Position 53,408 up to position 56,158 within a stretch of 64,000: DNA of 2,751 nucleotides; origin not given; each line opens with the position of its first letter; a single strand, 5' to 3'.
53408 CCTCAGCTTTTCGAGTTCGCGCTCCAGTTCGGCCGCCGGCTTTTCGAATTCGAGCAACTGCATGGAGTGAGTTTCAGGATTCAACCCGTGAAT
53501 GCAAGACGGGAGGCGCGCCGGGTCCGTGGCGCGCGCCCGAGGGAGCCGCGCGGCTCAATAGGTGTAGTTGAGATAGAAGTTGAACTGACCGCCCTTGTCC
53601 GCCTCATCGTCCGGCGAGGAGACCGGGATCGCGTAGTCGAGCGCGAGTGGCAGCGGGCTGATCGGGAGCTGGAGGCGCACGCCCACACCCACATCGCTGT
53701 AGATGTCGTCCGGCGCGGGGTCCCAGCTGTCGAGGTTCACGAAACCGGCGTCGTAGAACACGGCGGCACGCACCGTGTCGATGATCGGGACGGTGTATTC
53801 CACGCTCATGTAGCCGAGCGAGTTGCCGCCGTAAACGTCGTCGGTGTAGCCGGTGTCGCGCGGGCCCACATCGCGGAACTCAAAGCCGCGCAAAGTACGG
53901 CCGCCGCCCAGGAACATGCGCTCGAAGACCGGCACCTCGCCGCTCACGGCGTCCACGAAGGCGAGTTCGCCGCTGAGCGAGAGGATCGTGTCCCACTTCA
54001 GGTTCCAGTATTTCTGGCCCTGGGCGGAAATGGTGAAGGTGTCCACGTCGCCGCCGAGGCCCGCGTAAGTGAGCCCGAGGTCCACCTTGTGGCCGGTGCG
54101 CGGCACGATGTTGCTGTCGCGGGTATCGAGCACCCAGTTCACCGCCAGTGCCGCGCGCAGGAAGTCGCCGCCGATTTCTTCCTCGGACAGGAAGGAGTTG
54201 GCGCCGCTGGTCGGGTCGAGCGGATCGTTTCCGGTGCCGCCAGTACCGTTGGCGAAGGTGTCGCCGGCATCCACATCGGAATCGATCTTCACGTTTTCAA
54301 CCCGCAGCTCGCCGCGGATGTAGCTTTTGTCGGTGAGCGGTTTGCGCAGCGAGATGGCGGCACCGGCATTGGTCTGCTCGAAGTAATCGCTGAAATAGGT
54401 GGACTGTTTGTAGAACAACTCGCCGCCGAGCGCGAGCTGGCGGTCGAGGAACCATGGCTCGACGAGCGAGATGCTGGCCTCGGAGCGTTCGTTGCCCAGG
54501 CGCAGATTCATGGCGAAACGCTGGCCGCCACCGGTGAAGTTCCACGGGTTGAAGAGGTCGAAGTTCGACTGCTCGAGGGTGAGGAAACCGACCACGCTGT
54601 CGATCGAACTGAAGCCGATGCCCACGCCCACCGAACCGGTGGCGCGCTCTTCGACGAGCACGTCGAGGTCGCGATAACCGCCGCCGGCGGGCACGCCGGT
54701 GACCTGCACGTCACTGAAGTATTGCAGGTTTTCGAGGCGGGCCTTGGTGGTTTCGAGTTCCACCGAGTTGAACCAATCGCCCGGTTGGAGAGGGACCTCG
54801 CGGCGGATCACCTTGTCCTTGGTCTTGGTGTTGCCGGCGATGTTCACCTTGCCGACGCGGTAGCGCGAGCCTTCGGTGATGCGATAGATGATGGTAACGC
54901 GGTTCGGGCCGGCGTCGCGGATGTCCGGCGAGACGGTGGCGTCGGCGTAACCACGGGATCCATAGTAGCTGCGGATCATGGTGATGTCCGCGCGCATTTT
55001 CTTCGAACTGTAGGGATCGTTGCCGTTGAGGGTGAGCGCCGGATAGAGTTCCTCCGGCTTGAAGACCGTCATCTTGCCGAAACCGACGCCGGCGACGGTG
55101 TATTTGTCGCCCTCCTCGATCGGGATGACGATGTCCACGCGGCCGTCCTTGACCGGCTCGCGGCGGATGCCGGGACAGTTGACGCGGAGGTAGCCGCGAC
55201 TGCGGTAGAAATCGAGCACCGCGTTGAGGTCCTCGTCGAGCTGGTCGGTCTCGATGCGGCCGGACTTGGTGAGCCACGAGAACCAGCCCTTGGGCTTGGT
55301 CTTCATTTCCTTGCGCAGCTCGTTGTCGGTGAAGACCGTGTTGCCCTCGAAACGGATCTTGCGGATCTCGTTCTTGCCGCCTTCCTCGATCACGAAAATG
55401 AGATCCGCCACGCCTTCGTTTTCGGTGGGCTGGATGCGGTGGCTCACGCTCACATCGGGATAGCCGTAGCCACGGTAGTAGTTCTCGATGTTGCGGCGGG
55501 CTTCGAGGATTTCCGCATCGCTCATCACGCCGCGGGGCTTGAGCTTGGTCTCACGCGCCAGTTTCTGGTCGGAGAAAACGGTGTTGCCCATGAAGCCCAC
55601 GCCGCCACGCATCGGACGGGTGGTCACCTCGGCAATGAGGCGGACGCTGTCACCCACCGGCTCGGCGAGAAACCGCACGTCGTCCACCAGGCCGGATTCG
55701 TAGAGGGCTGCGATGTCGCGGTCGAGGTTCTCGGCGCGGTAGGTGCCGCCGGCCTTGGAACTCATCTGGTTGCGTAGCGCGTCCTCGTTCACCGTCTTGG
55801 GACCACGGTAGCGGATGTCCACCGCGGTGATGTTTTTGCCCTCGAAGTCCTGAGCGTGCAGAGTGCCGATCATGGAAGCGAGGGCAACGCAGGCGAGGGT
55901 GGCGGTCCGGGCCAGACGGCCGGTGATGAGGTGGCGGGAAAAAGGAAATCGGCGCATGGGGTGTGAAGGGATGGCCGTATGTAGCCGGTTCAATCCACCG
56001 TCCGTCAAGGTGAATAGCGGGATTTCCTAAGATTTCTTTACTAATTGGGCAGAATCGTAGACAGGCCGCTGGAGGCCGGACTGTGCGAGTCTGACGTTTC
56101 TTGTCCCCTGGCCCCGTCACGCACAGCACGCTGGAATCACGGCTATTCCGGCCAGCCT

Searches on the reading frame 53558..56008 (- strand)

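Call 9: search_protein_families(library=pfam, proteins=[window:53558-56008:-], max_evalue=0.01)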
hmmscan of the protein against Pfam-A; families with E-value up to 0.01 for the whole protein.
window:53558-56008:- (817 aa): 4 families
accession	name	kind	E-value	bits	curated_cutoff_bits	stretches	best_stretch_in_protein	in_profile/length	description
PF07244.20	POTRA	-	4e-66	220.1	21.3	5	383-454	1-78/79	Surface antigen variable number repeat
PF01103.29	Omp85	-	2.8e-58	198.4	24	1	490-814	1-322/325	Omp85 superfamily domain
PF08479.16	POTRA_2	-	1.7e-08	34.6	24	1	137-188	6-57/76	POTRA domain, ShlB-type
PF08478.15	POTRA_1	-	4.7e-07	30.5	23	1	384-437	2-55/69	POTRA domain, FtsQ-type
